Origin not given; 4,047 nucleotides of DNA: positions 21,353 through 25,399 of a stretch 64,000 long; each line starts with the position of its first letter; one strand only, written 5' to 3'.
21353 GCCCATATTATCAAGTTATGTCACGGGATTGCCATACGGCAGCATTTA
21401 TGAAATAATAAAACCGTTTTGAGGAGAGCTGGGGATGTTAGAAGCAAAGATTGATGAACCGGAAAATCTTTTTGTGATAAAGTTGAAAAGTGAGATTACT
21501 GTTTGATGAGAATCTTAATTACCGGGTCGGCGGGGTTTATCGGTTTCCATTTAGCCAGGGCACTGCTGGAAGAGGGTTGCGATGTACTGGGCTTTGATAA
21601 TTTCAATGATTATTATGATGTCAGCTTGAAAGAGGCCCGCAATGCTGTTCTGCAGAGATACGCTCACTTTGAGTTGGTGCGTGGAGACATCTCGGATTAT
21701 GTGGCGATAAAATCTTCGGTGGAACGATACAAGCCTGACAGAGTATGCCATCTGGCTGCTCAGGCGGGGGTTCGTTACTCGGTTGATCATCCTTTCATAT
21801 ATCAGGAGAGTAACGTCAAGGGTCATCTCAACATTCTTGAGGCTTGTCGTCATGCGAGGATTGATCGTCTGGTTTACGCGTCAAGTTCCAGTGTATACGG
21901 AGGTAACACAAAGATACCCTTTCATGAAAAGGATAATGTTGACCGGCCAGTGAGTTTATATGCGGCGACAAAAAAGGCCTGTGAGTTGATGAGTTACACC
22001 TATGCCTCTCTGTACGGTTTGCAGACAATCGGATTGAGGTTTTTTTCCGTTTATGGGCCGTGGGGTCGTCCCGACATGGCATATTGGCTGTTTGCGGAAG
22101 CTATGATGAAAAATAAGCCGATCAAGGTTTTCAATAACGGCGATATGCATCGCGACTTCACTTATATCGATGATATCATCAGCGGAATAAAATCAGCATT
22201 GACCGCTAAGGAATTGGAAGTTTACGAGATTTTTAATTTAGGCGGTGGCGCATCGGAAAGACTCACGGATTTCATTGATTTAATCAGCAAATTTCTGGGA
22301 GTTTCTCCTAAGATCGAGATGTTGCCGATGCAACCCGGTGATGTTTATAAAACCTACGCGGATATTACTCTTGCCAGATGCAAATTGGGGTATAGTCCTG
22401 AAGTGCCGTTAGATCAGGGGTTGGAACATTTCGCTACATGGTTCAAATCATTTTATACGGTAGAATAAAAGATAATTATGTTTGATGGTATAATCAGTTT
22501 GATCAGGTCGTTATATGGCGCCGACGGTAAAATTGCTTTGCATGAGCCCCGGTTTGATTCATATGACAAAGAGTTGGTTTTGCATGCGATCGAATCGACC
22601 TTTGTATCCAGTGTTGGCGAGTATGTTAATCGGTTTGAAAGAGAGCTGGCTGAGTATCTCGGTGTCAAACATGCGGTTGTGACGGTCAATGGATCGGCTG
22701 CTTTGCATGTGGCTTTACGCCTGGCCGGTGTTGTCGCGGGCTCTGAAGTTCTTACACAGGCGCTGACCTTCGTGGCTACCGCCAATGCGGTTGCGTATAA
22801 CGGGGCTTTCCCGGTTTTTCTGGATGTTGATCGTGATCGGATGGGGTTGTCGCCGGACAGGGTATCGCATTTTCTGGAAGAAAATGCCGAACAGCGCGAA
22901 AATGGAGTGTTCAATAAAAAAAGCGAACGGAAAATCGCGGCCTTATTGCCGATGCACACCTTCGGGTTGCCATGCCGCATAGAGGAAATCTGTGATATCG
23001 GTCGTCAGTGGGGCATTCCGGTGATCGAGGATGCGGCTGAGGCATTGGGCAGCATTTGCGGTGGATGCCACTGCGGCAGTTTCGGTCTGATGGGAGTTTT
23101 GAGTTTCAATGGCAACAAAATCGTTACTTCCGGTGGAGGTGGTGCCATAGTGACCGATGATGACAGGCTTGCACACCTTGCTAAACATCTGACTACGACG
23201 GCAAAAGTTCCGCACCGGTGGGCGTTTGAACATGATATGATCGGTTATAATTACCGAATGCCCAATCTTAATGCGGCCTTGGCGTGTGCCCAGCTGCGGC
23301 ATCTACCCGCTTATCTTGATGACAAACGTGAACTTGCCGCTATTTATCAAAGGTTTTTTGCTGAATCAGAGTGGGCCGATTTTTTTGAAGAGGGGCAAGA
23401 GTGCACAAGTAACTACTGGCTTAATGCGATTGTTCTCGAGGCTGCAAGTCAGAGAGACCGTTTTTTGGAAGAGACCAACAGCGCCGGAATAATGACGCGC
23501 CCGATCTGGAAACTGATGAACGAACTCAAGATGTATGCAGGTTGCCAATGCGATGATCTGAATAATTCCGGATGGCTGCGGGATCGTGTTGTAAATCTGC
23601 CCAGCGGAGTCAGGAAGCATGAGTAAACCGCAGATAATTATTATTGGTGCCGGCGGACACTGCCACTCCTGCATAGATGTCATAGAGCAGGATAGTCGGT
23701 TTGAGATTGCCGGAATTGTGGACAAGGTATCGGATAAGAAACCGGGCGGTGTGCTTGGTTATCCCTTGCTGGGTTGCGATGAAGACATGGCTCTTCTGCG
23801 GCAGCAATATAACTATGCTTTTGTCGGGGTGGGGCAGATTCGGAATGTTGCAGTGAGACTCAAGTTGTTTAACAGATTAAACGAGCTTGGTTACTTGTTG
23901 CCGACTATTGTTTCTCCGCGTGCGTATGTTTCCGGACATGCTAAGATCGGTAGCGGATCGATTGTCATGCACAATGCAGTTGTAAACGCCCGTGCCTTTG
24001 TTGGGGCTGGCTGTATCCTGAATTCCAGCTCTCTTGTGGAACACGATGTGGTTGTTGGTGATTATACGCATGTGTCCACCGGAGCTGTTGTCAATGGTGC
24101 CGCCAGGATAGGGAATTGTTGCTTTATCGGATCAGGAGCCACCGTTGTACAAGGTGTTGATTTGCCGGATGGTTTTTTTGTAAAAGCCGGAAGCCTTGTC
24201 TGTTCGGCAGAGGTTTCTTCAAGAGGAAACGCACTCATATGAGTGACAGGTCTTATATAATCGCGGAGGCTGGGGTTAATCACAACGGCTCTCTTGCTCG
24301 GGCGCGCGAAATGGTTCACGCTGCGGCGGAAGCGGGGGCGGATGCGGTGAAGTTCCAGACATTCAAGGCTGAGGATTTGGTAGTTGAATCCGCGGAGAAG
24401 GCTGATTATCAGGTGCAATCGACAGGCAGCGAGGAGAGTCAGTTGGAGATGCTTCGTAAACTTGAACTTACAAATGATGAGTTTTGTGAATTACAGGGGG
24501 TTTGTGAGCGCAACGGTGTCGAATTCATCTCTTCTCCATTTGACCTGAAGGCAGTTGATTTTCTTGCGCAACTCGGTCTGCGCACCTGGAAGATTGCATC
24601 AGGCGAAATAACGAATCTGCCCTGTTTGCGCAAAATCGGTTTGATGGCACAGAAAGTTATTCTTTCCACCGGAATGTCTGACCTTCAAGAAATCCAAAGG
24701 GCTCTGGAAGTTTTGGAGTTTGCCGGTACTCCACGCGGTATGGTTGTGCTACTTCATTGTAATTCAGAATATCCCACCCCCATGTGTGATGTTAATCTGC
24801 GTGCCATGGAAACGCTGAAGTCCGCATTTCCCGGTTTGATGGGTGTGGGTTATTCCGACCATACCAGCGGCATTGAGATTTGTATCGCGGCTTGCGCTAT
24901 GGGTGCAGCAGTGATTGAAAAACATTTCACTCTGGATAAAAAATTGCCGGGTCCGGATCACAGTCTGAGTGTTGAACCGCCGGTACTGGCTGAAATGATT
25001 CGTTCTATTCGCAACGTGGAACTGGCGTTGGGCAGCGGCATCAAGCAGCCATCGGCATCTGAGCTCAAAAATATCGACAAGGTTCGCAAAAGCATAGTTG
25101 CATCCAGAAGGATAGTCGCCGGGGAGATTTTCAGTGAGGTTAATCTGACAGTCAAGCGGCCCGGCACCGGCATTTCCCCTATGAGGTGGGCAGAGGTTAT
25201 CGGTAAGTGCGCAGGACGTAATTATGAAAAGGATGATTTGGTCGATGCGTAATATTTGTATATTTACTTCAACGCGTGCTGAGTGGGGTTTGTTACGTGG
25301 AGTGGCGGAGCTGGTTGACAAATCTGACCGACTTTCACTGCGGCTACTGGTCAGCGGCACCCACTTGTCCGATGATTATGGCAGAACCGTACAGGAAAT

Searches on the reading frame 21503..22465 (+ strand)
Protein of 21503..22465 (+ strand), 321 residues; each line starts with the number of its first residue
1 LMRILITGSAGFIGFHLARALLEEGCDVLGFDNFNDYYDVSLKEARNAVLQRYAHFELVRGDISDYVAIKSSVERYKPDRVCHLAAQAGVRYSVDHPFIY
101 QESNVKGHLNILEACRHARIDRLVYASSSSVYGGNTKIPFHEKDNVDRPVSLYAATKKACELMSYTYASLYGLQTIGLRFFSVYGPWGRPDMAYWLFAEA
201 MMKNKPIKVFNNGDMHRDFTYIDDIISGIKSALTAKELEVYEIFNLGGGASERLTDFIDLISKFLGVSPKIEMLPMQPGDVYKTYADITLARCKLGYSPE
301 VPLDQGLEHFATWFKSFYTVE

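Call 94: search_protein_families(library=pfam, proteins=[window:21503-22465:+], max_evalue=0.00001)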
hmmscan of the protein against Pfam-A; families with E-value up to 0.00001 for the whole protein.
window:21503-22465:+ (321 aa): 5 families
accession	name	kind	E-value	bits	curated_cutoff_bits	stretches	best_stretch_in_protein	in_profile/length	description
PF01370.27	Epimerase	-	8.9e-57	192.7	20.9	1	4-247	1-240/240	NAD dependent epimerase/dehydratase family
PF16363.11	GDP_Man_Dehyd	-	6.8e-54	184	27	1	5-308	1-330/332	GDP-mannose 4,6 dehydratase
PF04321.23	RmlD_sub_bind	-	4.4e-19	69.1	27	1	2-268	1-234/287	RmlD substrate binding domain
PF01073.25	3Beta_HSD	-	2.9e-18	66.3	22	1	5-225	1-221/280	3-beta hydroxysteroid dehydrogenase/isomerase family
PF02719.21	Polysacc_synt_2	-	4.7e-14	52.7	20.2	1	4-270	1-252/293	Polysaccharide biosynthesis protein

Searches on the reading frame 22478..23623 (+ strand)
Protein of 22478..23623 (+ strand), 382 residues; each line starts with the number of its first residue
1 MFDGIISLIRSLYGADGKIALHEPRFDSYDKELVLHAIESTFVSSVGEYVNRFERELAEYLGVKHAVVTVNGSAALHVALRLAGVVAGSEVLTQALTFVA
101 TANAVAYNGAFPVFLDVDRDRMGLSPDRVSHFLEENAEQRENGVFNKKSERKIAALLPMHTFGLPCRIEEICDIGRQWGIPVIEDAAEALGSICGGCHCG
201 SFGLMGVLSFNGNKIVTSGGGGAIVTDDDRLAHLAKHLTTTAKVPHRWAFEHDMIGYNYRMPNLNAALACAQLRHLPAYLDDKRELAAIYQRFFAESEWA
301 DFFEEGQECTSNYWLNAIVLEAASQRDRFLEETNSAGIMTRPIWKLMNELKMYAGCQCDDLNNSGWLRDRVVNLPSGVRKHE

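Call 94: search_protein_families(library=pfam, proteins=[window:22478-23623:+], max_evalue=0.00001)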
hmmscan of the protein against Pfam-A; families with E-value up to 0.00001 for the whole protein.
window:22478-23623:+ (382 aa): 1 family
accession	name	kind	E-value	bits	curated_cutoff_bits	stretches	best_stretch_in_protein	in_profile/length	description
PF01041.23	DegT_DnrJ_EryC1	-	1.3e-82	278.4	19.8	1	30-377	7-344/360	DegT/DnrJ/EryC1/StrS aminotransferase family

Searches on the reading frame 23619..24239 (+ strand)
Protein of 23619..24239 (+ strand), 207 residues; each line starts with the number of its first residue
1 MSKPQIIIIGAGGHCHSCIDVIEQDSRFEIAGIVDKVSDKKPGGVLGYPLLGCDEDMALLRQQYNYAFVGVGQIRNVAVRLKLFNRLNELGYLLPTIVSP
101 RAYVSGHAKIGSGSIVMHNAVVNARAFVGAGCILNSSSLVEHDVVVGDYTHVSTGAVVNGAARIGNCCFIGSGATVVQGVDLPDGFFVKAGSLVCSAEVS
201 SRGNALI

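Call 94: search_protein_families(library=pfam, proteins=[window:23619-24239:+], max_evalue=0.00001)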
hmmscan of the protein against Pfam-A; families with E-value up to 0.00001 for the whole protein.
window:23619-24239:+ (207 aa): 3 families
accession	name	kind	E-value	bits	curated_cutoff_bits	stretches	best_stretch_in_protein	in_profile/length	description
PF17836.7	PglD_N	-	8.1e-15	55.6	23.4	1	5-87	1-78/78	PglD N-terminal domain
PF00132.30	Hexapep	-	5.7e-11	42.1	27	0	126-160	2-36/36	Bacterial transferase hexapeptide (six repeats)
PF25084.1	LbH_EIF2B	-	7.3e-06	26.4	54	0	130-194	8-70/105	EIF2B subunit epsilon LbH domain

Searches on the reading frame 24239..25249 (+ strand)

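Call 94: search_protein_families(library=pfam, proteins=[window:24239-25249:+], max_evalue=0.00001)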
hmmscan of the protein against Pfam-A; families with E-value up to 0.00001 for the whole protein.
window:24239-25249:+ (337 aa): 2 families
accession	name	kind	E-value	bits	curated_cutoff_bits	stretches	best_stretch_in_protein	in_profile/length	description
PF03102.20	NeuB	-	9.8e-95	317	22.1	1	25-269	1-241/241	NeuB family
PF08666.17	SAF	-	7.5e-08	33.2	21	1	284-335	2-57/63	SAF domain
